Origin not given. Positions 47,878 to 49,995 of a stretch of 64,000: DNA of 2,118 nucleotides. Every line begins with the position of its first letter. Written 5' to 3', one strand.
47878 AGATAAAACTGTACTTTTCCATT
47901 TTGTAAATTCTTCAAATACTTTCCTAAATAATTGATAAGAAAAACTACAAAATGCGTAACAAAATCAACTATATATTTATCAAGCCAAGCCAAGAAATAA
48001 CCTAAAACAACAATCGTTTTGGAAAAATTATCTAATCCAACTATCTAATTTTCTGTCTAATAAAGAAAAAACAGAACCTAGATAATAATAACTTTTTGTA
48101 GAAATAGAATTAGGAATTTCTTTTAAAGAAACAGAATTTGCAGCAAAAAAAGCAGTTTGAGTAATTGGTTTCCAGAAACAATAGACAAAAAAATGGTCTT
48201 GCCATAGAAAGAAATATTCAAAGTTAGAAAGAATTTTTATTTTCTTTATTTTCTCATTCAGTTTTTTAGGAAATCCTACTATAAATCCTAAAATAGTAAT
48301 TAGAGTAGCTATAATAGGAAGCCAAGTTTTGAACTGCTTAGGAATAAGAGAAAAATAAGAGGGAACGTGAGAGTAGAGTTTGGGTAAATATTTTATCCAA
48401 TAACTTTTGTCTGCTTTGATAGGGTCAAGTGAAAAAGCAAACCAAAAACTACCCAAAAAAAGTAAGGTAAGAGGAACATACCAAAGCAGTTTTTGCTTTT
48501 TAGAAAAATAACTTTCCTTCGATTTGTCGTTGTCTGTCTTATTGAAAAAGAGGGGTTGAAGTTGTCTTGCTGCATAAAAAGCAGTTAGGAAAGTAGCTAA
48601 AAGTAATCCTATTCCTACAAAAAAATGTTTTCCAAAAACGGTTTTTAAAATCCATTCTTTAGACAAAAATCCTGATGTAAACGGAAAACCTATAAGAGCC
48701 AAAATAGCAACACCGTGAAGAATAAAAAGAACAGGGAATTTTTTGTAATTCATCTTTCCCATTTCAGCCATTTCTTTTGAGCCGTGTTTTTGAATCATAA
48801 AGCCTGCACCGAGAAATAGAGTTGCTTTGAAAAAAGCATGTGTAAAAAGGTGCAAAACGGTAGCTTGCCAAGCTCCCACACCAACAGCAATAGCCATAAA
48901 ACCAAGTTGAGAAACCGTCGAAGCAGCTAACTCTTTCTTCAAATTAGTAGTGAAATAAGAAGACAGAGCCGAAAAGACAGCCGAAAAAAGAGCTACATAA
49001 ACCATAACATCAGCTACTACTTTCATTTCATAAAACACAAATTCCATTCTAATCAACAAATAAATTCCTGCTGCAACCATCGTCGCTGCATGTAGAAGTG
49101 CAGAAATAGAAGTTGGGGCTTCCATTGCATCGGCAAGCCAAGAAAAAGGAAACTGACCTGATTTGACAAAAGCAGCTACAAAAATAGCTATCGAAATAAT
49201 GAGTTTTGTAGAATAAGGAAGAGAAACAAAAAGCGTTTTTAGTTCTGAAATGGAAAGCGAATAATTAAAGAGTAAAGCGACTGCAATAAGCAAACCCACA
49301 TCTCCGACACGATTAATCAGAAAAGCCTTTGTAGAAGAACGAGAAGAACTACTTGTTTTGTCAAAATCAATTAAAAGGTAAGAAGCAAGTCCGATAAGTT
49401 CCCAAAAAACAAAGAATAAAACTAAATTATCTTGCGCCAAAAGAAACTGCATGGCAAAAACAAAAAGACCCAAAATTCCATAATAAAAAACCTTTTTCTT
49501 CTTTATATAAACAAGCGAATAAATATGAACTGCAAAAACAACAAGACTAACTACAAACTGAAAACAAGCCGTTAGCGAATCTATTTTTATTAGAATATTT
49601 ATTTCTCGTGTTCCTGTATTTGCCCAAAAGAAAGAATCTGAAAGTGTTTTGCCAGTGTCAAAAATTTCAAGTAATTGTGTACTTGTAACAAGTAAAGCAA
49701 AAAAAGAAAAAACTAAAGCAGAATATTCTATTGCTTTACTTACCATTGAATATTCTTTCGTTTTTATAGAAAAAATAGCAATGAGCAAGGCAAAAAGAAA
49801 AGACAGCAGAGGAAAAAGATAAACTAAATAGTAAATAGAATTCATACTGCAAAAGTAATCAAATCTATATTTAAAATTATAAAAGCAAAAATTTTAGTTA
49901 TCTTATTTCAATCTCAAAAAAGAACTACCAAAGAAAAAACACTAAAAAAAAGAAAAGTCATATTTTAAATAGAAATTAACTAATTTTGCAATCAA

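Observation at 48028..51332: Stand-alone NuoL/MrpA-like proton-transporter subunit, without a complex I, Mrp or DabA context, divergent from an unknown 421-aa membrane protein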

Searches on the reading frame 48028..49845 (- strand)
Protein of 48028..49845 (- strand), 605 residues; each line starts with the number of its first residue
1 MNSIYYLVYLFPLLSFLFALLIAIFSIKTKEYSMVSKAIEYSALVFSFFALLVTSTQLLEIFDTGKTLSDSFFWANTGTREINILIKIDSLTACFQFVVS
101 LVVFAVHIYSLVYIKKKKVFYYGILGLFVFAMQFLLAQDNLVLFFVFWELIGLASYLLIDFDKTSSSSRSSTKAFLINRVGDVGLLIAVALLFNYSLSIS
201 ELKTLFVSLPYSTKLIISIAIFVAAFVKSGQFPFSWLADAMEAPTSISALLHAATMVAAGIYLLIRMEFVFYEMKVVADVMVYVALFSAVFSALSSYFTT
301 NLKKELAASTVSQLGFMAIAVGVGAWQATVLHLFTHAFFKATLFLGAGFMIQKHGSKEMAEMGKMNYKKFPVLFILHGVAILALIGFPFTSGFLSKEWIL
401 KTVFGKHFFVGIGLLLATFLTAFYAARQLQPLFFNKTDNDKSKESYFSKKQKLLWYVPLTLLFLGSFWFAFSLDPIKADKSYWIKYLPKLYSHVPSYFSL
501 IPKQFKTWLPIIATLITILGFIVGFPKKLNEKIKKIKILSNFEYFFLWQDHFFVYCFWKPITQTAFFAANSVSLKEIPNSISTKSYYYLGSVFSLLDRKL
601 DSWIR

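Call 4: search_protein_families(library=pfam, proteins=[window:48028-49845:-], max_evalue=0.01)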
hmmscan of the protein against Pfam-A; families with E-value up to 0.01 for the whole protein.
window:48028-49845:- (605 aa): 2 families
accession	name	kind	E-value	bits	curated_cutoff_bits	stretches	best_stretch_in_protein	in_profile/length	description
PF00361.26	Proton_antipo_M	-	2.1e-61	208.1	21.5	1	139-421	2-294/294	NADH:quinone oxidoreductase/Mrp antiporter, TM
PF00662.26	Proton_antipo_N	-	3.3e-08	33.7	24.5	1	74-117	1-44/51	NADH-Ubiquinone oxidoreductase (complex I), chain 5 N-terminus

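Call 5: search_protein_families(library=ncbifam, proteins=[window:48028-49845:-], max_evalue=0.01)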
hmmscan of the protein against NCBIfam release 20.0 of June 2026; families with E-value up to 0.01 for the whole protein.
window:48028-49845:- (605 aa): 67 families (the best 25 are shown)
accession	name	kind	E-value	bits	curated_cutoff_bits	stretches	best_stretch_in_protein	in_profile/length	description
NF005141.0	PRK06590.1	equivalog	1.2e-115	387.8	556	1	2-575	2-563/615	NADH-quinone oxidoreductase subunit L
TIGR01974.1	NDH_I_L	subfamily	2.4e-111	373.6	407.5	1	4-582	2-593/630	NADH-quinone oxidoreductase subunit L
NF005626.0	PRK07376.1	equivalog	1.9e-75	254.5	963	1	1-429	1-450/675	NAD(P)H-quinone oxidoreductase subunit 5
NF009287.0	PRK12647.1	equivalog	3.8e-66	224.1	937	1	17-464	8-459/773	putative monovalent cation/H+ antiporter subunit A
NF009290.0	PRK12650.1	equivalog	5.7e-61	206.5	980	1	22-447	12-447/966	DUF4040 family protein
NF040617.1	F420_dehyd_FpoL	exception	8.9e-59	199.8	1050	2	193-462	209-490/669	F420H2 dehydrogenase subunit FpoL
NF005097.0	PRK06525.1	equivalog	9.6e-59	199.3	430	1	16-405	9-405/480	hydrogenase 4 subunit D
NF009288.0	PRK12648.1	equivalog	7.7e-58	196.4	1104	1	10-445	5-446/954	monovalent cation/H+ antiporter subunit A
NF009284.0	PRK12644.1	equivalog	7.1e-57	193.2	962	1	57-477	44-475/975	Na+/H+ antiporter subunit A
NF009285.0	PRK12645.1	equivalog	5.7e-51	173.7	1028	1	8-407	4-418/804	Na+/H+ antiporter subunit A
NF009286.0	PRK12646.1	equivalog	4.7e-50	170.9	1063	1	13-553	6-579/800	DUF4040 family protein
TIGR00940.1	2a6301s01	subfamily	3.1e-49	168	920.45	1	13-408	6-415/793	monovalent cation:proton antiporter subunit A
NF005633.0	PRK07390.1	subfamily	2.6e-43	148.5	676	1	6-446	10-450/613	NAD(P)H-quinone oxidoreductase subunit F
NF009289.0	PRK12649.1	equivalog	1.3e-41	142.9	1117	1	13-406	12-412/789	putative monovalent cation/H+ antiporter subunit A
TIGR01960.1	ndhF3_CO2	subfamily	3.6e-41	141.4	588.7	1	3-439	4-444/606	NAD(P)H dehydrogenase, subunit NdhF3 family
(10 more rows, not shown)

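Call 7: find_homologous_proteins(query=window:48028-49845:-)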
Query window:48028-49845:- (605 aa): 7987 proteins with E <= 0.001 among 8000 candidates; the best 120 are listed.
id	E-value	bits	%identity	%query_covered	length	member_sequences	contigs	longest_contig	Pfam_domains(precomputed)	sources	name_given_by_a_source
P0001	0.0e+0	1264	98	100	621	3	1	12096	PF00662.27,PF00361.26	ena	-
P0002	0.0e+0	1147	87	99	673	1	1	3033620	PF00662.27,PF00361.26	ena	-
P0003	1.0e-276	938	73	100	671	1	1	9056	PF00662.27,PF00361.26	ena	-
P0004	1.4e-272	924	72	100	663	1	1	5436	PF00662.27,PF00361.26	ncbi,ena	-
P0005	1.3e-267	908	71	100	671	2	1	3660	PF00662.27,PF00361.26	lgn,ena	-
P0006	8.6e-266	902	71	99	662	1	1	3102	PF00662.27,PF00361.26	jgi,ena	-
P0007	2.5e-264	897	70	99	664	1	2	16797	PF00662.27,PF00361.26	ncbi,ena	-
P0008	1.1e-263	895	71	100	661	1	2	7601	PF00662.27,PF00361.26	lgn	-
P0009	1.7e-263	894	70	100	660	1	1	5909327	PF00662.27,PF00361.26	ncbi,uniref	ncbi:NADH-quinone oxidoreductase subunit L [Bernardetia sp. OM2101]|uniref:NADH-quinone oxidoreducta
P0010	2.1e-263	894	71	100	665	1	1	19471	PF00662.27,PF00361.26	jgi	jgi:NADH-quinone oxidoreductase subunit L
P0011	3.2e-262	890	70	100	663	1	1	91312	PF00662.27,PF00361.26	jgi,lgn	jgi:NADH-quinone oxidoreductase subunit L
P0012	3.5e-261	886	68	100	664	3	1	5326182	PF00662.27,PF00361.26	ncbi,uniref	ncbi:proton-conducting transporter membrane subunit [Bernardetia sp. MNP-M8]|uniref:NADH-quinone oxi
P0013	4.2e-261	886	71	99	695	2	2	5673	PF00662.27,PF00361.26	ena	-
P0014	9.1e-261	885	71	100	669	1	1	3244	PF00662.27,PF00361.26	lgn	-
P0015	1.8e-259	881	69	100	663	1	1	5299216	PF00662.27,PF00361.26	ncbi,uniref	ncbi:proton-conducting transporter membrane subunit [Bernardetia sp. ABR2-2B]|uniref:NADH-quinone ox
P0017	2.0e-258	877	69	100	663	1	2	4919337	PF00662.27,PF00361.26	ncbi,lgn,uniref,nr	ncbi:NADH:ubiquinone oxidoreductase subunit 5 (chain L)/multisubunit Na+/H+ antiporter, MnhA subunit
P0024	9.1e-219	746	62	96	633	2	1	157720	PF00662.27,PF00361.26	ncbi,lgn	-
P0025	2.4e-79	286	38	87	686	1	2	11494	PF00662.27,PF00361.26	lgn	-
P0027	1.1e-76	277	37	81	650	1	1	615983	PF00662.27,PF00361.26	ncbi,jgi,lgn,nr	ncbi:MAG: NADH-quinone oxidoreductase subunit L [Bacteroidetes bacterium]|nr:NADH-quinone oxidoreduc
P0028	9.4e-76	274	39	84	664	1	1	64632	PF00662.27,PF00361.26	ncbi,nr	ncbi:MAG: NADH-quinone oxidoreductase subunit L [Raineya sp.]|nr:NADH-quinone oxidoreductase subunit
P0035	2.3e-74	270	38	81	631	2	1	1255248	PF00662.27,PF00361.26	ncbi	ncbi:NADH-quinone oxidoreductase subunit 5 family protein [Spirosoma daeguense]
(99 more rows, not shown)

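Call 10: find_encoding_contigs(protein=P0017, flank=10000, max_places=2)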
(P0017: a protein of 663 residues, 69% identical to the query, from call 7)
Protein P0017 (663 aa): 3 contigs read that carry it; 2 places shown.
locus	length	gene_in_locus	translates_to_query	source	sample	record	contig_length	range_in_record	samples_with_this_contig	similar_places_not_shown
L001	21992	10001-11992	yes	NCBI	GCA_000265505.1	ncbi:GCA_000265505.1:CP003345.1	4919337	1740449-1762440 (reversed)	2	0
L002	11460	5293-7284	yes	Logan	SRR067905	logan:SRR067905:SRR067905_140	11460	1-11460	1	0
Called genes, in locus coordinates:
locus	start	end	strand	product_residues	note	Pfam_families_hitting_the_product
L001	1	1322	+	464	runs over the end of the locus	-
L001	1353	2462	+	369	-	-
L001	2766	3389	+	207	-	PF01609:DDE_Tnp_1 (weak), PF13359:DDE_Tnp_4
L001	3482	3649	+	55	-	-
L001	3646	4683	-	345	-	PF13551:HTH_29 (weak), PF13592:HTH_33, PF13358:DDE_3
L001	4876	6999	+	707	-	PF01590:GAF, PF13185:GAF_2, PF13426:PAS_9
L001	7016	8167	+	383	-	PF01761:DHQ_synthase, PF24621:DHQS_C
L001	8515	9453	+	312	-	-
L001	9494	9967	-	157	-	PF22784:PTP-SAK, PF22785:Tc-R-P, PF05706:CDKN3 (weak), PF00782:DSPc, PF00102:Y_phosphatase, PF22741:PTP-NADK (weak)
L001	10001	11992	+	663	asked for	PF00662:Proton_antipo_N (weak), PF00361:Proton_antipo_M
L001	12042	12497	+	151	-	PF03061:4HBT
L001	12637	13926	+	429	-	PF00464:SHMT, PF00155:Aminotran_1_2 (weak)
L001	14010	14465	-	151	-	-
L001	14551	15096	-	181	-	PF00027:cNMP_binding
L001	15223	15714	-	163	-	PF04972:BON (weak), PF01476:LysM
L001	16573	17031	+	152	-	-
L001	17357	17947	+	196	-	PF13592:HTH_33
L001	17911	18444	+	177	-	PF13358:DDE_3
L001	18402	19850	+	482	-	PF03062:MBOAT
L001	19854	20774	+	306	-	-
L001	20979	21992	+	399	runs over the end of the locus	-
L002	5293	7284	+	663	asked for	PF00662:Proton_antipo_N (weak), PF00361:Proton_antipo_M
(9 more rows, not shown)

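Call 11: find_encoding_contigs(protein=P0024, flank=10000, max_places=2)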
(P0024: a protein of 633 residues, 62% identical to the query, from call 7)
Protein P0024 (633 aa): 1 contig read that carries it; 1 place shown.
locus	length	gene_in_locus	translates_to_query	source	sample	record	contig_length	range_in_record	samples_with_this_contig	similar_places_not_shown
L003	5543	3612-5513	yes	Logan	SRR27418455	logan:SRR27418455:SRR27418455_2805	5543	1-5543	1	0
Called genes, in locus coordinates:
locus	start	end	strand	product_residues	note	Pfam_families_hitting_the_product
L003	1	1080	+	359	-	?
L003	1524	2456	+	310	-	-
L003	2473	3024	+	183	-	-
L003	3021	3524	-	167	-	PF00102:Y_phosphatase, PF22784:PTP-SAK, PF05706:CDKN3 (faint), PF22785:Tc-R-P, PF13350:Y_phosphatase3 (weak), PF22741:PTP-NADK (weak), PF00782:DSPc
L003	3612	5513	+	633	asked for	PF00662:Proton_antipo_N, PF00361:Proton_antipo_M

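Call 12: find_encoding_contigs(protein=P0002, flank=10000, max_places=2)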
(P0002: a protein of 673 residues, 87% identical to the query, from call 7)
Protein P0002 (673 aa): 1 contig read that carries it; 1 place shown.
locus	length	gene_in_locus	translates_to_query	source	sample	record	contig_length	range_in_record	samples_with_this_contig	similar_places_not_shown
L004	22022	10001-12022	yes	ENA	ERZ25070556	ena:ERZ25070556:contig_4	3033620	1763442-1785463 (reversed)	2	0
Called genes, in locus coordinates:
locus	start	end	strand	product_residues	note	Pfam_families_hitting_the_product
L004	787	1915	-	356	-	PF01168:Ala_racemase_N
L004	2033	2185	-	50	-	-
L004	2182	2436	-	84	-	-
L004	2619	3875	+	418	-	PF02417:Chromate_transp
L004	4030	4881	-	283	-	PF13340:DUF4096, PF01609:DDE_Tnp_1, PF13359:DDE_Tnp_4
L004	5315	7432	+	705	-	PF01590:GAF, PF13185:GAF_2, PF13426:PAS_9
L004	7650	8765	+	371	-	PF01761:DHQ_synthase, PF24621:DHQS_C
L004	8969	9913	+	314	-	-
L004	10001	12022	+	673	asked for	PF00662:Proton_antipo_N, PF00361:Proton_antipo_M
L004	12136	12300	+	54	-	-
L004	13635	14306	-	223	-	PF00849:PseudoU_synth_2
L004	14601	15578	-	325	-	PF00348:polyprenyl_synt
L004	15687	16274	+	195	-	-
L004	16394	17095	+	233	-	-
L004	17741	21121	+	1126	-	PF00133:tRNA-synt_1, PF09334:tRNA-synt_1g (weak), PF08264:Anticodon_1, PF19302:DUF5915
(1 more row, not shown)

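Call 13: find_encoding_contigs(protein=P0028, flank=10000, max_places=1)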
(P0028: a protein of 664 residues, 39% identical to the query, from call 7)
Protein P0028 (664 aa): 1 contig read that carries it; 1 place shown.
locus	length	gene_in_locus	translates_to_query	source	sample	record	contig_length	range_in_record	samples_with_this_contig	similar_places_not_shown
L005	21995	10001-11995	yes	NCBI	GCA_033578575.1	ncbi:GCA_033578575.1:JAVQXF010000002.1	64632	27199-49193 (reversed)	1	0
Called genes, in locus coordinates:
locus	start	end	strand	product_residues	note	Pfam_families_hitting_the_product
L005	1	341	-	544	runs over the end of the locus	PF26696:PTL_trimer, PF13884:Peptidase_S74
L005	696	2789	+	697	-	PF00133:tRNA-synt_1, PF09334:tRNA-synt_1g, PF08264:Anticodon_1, PF19303:Anticodon_3, PF01588:tRNA_bind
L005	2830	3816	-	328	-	PF14226:DIOX_N, PF03171:2OG-FeII_Oxy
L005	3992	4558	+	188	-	PF04542:Sigma70_r2, PF08281:Sigma70_r4_2, PF04545:Sigma70_r4 (weak)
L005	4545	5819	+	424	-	PF13568:OMP_b-brl_2 (faint)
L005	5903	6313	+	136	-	PF13279:4HBT_2, PF03061:4HBT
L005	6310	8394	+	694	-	PF07584:BatA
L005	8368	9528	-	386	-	PF01053:Cys_Met_Meta_PP, PF00155:Aminotran_1_2 (weak), PF00266:Aminotran_5, PF01212:Beta_elim_lyase (weak), PF06838:Met_gamma_lyase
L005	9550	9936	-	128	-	PF11325:DUF3127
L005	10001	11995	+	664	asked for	PF00662:Proton_antipo_N (weak), PF00361:Proton_antipo_M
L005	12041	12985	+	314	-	PF01370:Epimerase, PF04321:RmlD_sub_bind (weak), PF16363:GDP_Man_Dehyd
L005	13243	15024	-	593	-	PF13522:GATase_6, PF13537:GATase_7, PF00733:Asn_synthase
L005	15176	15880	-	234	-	PF01370:Epimerase (weak), PF13460:NAD_binding_10 (weak)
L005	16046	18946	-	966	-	PF02347:GDC-P, PF01212:Beta_elim_lyase, PF21478:GcvP2_C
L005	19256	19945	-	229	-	PF00702:Hydrolase, PF13419:HAD_2, PF13242:Hydrolase_like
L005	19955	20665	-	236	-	-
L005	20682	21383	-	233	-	-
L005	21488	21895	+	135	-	-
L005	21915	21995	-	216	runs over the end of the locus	PF17931:TetR_C_23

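Call 14: find_encoding_contigs(protein=P0035, flank=10000, max_places=1)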
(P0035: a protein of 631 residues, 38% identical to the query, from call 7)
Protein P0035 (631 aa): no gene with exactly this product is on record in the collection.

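Call 15: find_encoding_contigs(protein=P0027, flank=10000, max_places=1)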
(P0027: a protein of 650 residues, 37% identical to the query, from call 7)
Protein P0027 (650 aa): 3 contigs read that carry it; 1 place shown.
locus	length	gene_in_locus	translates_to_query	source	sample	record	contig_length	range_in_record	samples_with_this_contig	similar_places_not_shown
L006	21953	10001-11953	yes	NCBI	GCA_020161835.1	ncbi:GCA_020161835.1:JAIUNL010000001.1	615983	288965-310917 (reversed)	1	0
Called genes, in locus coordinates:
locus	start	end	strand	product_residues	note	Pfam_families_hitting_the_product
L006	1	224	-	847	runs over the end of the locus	PF00595:PDZ (weak), PF13180:PDZ_2, PF17820:PDZ_6 (weak), PF13492:GAF_3 (weak), PF07228:SpoIIE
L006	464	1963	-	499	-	PF08323:Glyco_transf_5, PF13439:Glyco_transf_4 (weak), PF00534:Glycos_transf_1, PF13692:Glyco_trans_1_4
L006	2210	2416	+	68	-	-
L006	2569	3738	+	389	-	-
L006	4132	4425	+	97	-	PF11680:DUF3276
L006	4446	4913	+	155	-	PF00507:Oxidored_q4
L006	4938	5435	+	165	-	PF01058:Oxidored_q6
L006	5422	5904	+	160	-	PF00329:Complex1_30kDa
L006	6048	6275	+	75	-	-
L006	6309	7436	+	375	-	PF00346:Complex1_49kDa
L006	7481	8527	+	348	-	PF00146:NADHdh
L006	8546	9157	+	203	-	PF13187:Fer4_9 (faint), PF14697:Fer4_21 (faint), PF12797:Fer4_2 (faint), PF13183:Fer4_8 (weak), PF13237:Fer4_10 (weak), PF12838:Fer4_7, PF13484:Fer4_16, PF00037:Fer4 (weak)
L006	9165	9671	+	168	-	PF00499:Oxidored_q3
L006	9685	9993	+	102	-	PF00420:Oxidored_q2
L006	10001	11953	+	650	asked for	PF00662:Proton_antipo_N, PF00361:Proton_antipo_M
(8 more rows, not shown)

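Call 18: find_related_loci(query=A1, collection=genome_contigs, flank=10000)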
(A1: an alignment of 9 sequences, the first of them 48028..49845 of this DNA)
Query A1 (605 aa) in genome_contigs; peptide patterns used: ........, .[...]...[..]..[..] (x = any residue, [..] = any of these).
600 stretches matched a pattern (row limit reached: there are more); 592 encode a relative of the query (tblastn E <= 1e-3); the best 80 are kept; 80 distinct loci.
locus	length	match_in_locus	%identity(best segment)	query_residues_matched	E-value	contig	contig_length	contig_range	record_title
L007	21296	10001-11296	38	63-484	2e-77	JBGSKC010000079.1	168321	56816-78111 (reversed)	MAG: Bacteroidia bacterium isolate JTS-AC171 k141_4222632, whole genome shotgun sequence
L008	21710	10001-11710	34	59-604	2e-76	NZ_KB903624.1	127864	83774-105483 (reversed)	Cytophaga aurantiaca DSM 3654 A3EEDRAFT_scaffold_12.13, whole genome shotgun sequence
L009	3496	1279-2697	37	12-484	2e-76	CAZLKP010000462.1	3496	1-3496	MAG TPA_asm: uncultured Bacteroidia bacterium isolate SRP141376_co5_54 genome assembly, contig: NODE_60205_length_3496_c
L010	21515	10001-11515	36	1-495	4e-75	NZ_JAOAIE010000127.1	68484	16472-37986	MAG: Ignavibacterium album isolate SKW81 k141_612157, whole genome shotgun sequence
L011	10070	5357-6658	37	76-496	6e-75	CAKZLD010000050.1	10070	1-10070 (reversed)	MAG TPA_asm: uncultured Ignavibacterium sp. isolate SRR5214706_bin.122_CONCOCT_v1.1_MAG genome assembly, contig: ERZ1744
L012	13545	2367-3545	42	81-462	2e-74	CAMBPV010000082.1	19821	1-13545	MAG: Prosthecobacter debontii isolate AE-24oct19-11 genome assembly, contig: AE-24oct19-C4071, whole genome shotgun sequ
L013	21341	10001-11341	37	77-507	4e-74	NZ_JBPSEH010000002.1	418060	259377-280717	Melioribacter sp. OK-6-Me NODE_2_length_418060_cov_285.433070, whole genome shotgun sequence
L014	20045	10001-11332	38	59-485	2e-73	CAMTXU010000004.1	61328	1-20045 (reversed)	MAG: uncultured Ignavibacteriae bacterium isolate G04_MAG_00033 genome assembly, contig: G04_MAG_00033_000000000026, who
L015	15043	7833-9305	36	34-509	3e-75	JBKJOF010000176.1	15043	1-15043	MAG: Chryseolinea sp. isolate ant_bin.40 S1Ck117_5750824_flag_0_multi_12.8280_len_15043, whole genome shotgun sequence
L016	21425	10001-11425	34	7-475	6e-73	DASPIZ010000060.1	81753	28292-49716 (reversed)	MAG TPA_asm: Ohtaekwangia sp. isolate SMAG_U11996 k141_248559, whole genome shotgun sequence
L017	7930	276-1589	39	74-485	6e-73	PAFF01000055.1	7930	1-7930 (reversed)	MAG: Candidatus Neomarinimicrobiota bacterium isolate MED829 MHASMcontig_1035791, whole genome shotgun sequence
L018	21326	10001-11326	38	69-482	8e-73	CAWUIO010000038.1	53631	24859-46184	MAG: uncultured Microscillaceae bacterium isolate SRR17458634_maxbin2_7_1705322956 genome assembly, contig: ERZ21854010.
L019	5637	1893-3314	38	42-496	8e-73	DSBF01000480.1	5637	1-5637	MAG TPA_asm: Ignavibacteria bacterium isolate SpSt-1166 Ga0129302_1009451, whole genome shotgun sequence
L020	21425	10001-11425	36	50-485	4e-72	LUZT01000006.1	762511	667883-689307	MAG: Chlorobiales bacterium Clorobi_01 Chlorobi_01_contig_297, whole genome shotgun sequence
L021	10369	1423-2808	38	88-490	2e-72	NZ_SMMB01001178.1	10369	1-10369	Xanthovirga aplysinae strain RKSG123 Contig_46, whole genome shotgun sequence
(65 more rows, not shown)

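Call 21: find_encoding_contigs(protein=P0001, flank=10000, max_places=2)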
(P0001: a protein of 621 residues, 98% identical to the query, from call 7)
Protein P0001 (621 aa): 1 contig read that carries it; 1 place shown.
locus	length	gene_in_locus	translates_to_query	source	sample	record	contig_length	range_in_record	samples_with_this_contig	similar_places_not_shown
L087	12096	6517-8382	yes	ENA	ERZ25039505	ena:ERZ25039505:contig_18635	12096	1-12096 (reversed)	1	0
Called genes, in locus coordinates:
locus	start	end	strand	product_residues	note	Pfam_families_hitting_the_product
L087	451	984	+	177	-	-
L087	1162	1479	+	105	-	-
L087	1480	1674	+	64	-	-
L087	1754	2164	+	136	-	-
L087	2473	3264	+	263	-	-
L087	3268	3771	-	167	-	-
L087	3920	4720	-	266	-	PF02602:HEM4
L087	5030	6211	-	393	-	PF14093:DUF4271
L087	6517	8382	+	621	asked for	PF00662:Proton_antipo_N, PF00361:Proton_antipo_M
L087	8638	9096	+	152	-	PF03061:4HBT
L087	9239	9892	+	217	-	PF05685:Uma2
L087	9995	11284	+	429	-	PF00464:SHMT, PF00155:Aminotran_1_2 (weak)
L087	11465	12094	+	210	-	?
